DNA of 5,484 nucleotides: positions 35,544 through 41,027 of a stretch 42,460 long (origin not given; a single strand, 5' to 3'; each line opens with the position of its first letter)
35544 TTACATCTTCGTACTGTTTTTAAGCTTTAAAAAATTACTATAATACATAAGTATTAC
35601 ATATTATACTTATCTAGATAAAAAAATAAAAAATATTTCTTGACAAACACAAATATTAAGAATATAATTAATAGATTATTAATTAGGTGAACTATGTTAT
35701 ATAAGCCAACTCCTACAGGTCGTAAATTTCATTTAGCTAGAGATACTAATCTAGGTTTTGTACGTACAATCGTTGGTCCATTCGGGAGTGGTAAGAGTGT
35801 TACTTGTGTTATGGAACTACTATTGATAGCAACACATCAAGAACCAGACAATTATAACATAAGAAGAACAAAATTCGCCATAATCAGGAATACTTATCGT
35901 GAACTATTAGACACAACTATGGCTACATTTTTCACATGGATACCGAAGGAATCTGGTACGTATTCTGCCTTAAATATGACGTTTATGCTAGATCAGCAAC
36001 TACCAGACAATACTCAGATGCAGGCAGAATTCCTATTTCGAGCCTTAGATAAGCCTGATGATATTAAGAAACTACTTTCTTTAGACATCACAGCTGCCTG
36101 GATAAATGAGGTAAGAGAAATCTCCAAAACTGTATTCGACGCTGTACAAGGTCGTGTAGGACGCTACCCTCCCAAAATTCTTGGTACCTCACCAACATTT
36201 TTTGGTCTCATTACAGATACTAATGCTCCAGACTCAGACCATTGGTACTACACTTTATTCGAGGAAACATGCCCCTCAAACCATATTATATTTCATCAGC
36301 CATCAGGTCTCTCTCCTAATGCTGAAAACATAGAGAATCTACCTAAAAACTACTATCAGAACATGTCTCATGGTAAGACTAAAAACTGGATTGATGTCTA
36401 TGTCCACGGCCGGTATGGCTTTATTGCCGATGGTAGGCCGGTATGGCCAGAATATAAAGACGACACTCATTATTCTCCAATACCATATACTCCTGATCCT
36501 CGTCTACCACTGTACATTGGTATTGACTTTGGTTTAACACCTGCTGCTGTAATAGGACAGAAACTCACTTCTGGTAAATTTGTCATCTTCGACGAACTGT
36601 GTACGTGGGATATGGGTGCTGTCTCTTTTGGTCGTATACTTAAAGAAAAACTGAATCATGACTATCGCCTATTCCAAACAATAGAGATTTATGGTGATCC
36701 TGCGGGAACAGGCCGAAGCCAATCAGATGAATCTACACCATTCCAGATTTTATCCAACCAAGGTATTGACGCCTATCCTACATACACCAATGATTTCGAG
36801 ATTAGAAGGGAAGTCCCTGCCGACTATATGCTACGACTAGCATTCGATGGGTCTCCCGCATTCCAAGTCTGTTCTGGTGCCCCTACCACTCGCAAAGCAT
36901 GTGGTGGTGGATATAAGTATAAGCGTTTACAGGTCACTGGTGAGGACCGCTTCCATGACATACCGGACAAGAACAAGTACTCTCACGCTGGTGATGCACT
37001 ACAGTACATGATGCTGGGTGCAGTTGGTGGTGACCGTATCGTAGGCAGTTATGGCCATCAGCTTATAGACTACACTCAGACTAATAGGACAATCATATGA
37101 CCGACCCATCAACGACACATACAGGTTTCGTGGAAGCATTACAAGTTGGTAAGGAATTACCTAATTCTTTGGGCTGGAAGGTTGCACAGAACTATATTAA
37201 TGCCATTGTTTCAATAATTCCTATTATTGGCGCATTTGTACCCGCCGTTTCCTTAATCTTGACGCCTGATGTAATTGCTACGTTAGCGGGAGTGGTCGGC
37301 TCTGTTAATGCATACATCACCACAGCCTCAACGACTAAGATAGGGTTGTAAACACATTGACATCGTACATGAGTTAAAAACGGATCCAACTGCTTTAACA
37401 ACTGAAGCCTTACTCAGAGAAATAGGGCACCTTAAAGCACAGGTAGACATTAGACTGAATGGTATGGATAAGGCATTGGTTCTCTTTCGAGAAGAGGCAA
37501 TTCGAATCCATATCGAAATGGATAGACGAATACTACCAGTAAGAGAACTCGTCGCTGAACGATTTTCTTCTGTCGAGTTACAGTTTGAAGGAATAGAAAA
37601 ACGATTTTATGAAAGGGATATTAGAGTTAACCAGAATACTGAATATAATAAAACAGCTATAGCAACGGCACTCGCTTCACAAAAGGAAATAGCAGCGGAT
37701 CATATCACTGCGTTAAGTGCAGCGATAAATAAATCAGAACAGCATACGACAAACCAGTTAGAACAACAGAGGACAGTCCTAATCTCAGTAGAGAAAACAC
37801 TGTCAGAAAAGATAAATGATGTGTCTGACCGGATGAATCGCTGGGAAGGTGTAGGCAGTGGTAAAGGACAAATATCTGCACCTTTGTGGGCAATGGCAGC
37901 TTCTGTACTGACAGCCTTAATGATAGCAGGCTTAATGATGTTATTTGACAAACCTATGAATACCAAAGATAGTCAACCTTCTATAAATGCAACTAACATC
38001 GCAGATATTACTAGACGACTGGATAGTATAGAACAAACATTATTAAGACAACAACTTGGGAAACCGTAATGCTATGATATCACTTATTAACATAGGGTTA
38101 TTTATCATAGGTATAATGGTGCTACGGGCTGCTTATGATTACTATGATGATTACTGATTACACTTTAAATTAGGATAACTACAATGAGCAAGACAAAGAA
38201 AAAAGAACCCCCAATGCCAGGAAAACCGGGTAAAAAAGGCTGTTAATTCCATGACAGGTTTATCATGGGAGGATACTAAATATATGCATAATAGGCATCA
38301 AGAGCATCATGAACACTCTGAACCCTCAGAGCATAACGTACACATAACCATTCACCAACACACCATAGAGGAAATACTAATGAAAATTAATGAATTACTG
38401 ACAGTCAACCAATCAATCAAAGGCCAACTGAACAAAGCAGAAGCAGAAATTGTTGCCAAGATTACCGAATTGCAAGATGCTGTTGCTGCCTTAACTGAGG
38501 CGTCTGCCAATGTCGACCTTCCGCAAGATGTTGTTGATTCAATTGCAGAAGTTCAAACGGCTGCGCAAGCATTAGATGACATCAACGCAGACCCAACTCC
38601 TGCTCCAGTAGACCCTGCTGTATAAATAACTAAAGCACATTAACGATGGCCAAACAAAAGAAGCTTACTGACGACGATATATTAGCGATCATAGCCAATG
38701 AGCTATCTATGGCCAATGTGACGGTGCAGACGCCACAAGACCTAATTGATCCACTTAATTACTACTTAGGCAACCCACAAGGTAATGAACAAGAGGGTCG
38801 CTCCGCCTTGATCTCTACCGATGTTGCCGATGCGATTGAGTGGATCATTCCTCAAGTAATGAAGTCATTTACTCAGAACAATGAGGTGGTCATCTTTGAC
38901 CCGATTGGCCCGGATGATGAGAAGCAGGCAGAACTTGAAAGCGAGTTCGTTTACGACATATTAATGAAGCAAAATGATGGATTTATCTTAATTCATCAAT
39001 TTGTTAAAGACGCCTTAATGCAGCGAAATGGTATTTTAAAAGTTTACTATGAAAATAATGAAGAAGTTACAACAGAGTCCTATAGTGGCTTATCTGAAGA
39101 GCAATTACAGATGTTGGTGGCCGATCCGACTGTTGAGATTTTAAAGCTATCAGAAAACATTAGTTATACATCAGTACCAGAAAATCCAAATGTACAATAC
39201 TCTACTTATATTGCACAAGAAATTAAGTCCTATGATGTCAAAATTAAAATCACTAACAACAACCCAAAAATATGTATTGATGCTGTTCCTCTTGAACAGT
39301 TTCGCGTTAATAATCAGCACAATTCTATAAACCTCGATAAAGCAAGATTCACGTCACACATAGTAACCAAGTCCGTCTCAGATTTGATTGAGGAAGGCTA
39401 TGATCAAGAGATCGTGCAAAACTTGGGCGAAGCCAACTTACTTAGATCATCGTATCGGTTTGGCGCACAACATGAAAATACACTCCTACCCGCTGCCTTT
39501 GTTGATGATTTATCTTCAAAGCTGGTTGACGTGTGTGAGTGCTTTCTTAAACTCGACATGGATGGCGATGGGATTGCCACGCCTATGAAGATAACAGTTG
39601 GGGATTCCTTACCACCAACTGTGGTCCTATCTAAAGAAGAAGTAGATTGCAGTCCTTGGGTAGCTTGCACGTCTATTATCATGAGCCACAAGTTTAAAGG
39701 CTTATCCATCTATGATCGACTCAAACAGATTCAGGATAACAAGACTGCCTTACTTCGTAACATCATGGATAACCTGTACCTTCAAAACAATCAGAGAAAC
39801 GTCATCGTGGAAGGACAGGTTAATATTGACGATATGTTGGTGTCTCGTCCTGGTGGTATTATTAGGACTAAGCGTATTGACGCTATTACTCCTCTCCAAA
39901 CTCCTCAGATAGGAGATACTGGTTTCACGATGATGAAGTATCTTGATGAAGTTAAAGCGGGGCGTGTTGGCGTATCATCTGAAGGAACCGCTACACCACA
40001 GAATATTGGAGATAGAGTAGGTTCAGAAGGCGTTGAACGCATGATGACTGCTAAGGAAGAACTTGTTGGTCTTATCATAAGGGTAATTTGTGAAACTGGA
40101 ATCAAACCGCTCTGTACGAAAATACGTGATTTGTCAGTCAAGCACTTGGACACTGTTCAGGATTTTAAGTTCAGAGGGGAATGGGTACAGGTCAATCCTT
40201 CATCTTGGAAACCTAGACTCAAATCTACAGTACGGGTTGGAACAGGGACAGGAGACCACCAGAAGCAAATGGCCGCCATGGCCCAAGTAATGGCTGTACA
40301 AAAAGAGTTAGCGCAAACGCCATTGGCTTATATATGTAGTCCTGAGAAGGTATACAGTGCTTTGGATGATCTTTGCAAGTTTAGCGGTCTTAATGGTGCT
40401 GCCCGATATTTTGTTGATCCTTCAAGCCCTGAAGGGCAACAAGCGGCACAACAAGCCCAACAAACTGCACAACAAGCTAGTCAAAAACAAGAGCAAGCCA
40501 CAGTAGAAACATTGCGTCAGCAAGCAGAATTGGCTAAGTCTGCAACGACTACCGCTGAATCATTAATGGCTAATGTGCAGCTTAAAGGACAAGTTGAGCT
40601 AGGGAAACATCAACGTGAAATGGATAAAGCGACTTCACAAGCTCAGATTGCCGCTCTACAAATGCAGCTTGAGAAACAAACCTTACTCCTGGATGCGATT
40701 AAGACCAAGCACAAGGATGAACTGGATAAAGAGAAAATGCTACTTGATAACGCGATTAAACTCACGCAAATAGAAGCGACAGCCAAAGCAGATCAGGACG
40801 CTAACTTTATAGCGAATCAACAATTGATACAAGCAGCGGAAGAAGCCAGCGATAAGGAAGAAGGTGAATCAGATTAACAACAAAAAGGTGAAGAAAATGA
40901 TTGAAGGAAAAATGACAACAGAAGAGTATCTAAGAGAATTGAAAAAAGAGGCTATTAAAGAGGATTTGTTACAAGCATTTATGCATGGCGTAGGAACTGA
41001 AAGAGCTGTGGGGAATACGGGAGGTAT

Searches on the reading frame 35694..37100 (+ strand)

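Call 46: search_protein_families(library=phrogs, proteins=[window:35694-37100:+], max_evalue=0.0001)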
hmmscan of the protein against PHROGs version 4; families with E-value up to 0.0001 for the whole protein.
window:35694-37100:+ (468 aa): 3 families
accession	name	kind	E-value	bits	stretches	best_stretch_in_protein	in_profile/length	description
phrog_2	-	head and packaging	3.8e-24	86.5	1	22-447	278-596/807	terminase large subunit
phrog_3717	-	head and packaging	2e-07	31.7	1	24-285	26-264/277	terminase large subunit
phrog_979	-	head and packaging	1.5e-06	28.1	1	28-186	173-311/642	terminase large subunit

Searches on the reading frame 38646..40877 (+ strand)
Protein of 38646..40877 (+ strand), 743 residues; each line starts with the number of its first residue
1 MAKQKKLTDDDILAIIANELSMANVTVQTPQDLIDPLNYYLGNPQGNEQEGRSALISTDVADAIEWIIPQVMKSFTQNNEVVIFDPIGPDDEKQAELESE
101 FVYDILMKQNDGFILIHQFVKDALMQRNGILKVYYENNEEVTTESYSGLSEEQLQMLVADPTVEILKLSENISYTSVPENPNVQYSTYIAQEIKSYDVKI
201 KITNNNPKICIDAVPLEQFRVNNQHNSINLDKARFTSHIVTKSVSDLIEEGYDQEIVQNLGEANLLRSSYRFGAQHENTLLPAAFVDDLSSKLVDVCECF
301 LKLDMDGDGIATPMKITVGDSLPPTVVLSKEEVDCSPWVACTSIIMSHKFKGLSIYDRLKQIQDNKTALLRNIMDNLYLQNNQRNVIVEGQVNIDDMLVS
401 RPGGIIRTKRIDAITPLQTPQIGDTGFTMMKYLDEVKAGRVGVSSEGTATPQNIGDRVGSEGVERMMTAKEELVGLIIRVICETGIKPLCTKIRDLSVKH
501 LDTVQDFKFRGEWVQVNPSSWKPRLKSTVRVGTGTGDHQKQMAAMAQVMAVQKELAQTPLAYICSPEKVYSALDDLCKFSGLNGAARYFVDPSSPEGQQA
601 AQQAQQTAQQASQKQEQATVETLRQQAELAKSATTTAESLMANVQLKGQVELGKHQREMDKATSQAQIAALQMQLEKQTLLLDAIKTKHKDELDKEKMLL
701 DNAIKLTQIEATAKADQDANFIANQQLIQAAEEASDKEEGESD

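Call 46: search_protein_families(library=phrogs, proteins=[window:38646-40877:+], max_evalue=0.0001)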
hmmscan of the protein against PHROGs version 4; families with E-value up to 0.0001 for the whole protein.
window:38646-40877:+ (743 aa): 2 families
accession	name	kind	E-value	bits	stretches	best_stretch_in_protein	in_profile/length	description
phrog_1216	-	head and packaging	3.7e-135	453.2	1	3-712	7-701/714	portal protein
phrog_332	-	connector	2.9e-07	30.2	1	327-641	251-556/560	head-tail adaptor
